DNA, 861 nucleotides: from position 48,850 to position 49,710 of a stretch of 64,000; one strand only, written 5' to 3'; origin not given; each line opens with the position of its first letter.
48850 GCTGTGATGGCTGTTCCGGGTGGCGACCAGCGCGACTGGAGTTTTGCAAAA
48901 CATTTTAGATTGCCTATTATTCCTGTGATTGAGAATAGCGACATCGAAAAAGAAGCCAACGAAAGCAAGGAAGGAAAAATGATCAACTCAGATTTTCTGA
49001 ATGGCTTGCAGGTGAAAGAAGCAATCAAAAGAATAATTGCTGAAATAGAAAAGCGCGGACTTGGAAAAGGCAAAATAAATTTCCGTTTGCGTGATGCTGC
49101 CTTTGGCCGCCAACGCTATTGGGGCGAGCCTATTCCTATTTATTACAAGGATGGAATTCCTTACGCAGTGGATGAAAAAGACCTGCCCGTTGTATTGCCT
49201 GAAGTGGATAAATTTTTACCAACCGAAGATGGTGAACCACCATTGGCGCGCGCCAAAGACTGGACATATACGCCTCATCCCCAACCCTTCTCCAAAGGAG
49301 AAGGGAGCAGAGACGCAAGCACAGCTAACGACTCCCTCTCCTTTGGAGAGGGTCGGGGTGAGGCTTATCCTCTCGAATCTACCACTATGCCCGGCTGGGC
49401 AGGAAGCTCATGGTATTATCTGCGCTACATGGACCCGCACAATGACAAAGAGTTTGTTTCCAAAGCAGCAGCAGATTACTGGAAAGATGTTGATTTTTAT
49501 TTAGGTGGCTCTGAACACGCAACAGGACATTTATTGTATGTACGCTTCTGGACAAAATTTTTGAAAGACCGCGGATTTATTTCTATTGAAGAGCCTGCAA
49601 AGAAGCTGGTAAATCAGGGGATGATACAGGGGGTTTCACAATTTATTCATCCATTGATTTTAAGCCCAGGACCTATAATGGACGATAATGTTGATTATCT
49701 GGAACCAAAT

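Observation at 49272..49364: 93-nt head-to-head dimer of a palindromic mini-element inserted in frame in essential leuS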

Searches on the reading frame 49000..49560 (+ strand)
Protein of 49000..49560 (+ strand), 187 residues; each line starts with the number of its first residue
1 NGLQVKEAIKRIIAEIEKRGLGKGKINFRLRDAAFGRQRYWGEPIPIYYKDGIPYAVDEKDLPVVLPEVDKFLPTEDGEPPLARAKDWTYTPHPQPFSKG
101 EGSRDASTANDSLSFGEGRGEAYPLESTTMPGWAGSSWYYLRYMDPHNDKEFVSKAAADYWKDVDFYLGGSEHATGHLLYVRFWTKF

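Call 65: search_solved_structures(query=window:49000-49560:+, max_evalue=0.00001, show_alignments=3)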
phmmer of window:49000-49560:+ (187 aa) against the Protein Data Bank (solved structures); distinct sequences matched with E-value up to 0.00001: 17.
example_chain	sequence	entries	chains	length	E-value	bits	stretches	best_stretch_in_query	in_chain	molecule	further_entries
1h3n_A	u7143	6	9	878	8.4e-31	110.7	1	2-187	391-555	LEUCYL-TRNA SYNTHETASE | AMINOACYL-TRNA SYNTHETASE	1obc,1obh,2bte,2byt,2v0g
2v0c_A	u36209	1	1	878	8.4e-31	110.7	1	2-187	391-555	AMINOACYL-TRNA SYNTHETASE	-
7nua_A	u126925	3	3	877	3.7e-27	98.8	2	122-186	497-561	Leucine--tRNA ligase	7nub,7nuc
3ziu_A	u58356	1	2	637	9.5e-27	97.5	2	123-186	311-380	LEUCYL-TRNA SYNTHETASE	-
7nty_A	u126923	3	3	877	2.4e-26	96.1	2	122-186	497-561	Leucine--tRNA ligase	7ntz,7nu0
6q89_A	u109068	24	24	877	8.2e-26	94.4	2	122-186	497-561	Leucine--tRNA ligase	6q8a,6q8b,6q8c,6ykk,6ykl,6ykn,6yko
7nu1_A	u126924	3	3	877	8.2e-26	94.4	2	122-186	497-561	Leucine--tRNA ligase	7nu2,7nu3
9twr_A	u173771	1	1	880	2e-24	89.9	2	126-186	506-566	Leucine--tRNA ligase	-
9tjw_A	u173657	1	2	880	2e-24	89.9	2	126-186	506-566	Leucine--tRNA ligase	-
5omw_A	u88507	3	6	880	2e-24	89.9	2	126-186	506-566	Leucine--tRNA ligase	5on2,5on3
9tjv_A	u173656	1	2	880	2e-24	89.9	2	126-186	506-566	Leucine--tRNA ligase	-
3zgz_A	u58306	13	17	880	2e-24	89.9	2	126-186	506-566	LEUCINE--TRNA LIGASE | LEUCYL-TRNA SYNTHETASE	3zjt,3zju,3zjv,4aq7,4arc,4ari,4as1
9tws_A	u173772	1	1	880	2e-24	89.9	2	126-186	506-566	Leucine--tRNA ligase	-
9twt_A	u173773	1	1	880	2e-24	89.9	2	126-186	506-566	Leucine--tRNA ligase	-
9twu_A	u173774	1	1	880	2e-24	89.9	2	126-186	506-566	Leucine--tRNA ligase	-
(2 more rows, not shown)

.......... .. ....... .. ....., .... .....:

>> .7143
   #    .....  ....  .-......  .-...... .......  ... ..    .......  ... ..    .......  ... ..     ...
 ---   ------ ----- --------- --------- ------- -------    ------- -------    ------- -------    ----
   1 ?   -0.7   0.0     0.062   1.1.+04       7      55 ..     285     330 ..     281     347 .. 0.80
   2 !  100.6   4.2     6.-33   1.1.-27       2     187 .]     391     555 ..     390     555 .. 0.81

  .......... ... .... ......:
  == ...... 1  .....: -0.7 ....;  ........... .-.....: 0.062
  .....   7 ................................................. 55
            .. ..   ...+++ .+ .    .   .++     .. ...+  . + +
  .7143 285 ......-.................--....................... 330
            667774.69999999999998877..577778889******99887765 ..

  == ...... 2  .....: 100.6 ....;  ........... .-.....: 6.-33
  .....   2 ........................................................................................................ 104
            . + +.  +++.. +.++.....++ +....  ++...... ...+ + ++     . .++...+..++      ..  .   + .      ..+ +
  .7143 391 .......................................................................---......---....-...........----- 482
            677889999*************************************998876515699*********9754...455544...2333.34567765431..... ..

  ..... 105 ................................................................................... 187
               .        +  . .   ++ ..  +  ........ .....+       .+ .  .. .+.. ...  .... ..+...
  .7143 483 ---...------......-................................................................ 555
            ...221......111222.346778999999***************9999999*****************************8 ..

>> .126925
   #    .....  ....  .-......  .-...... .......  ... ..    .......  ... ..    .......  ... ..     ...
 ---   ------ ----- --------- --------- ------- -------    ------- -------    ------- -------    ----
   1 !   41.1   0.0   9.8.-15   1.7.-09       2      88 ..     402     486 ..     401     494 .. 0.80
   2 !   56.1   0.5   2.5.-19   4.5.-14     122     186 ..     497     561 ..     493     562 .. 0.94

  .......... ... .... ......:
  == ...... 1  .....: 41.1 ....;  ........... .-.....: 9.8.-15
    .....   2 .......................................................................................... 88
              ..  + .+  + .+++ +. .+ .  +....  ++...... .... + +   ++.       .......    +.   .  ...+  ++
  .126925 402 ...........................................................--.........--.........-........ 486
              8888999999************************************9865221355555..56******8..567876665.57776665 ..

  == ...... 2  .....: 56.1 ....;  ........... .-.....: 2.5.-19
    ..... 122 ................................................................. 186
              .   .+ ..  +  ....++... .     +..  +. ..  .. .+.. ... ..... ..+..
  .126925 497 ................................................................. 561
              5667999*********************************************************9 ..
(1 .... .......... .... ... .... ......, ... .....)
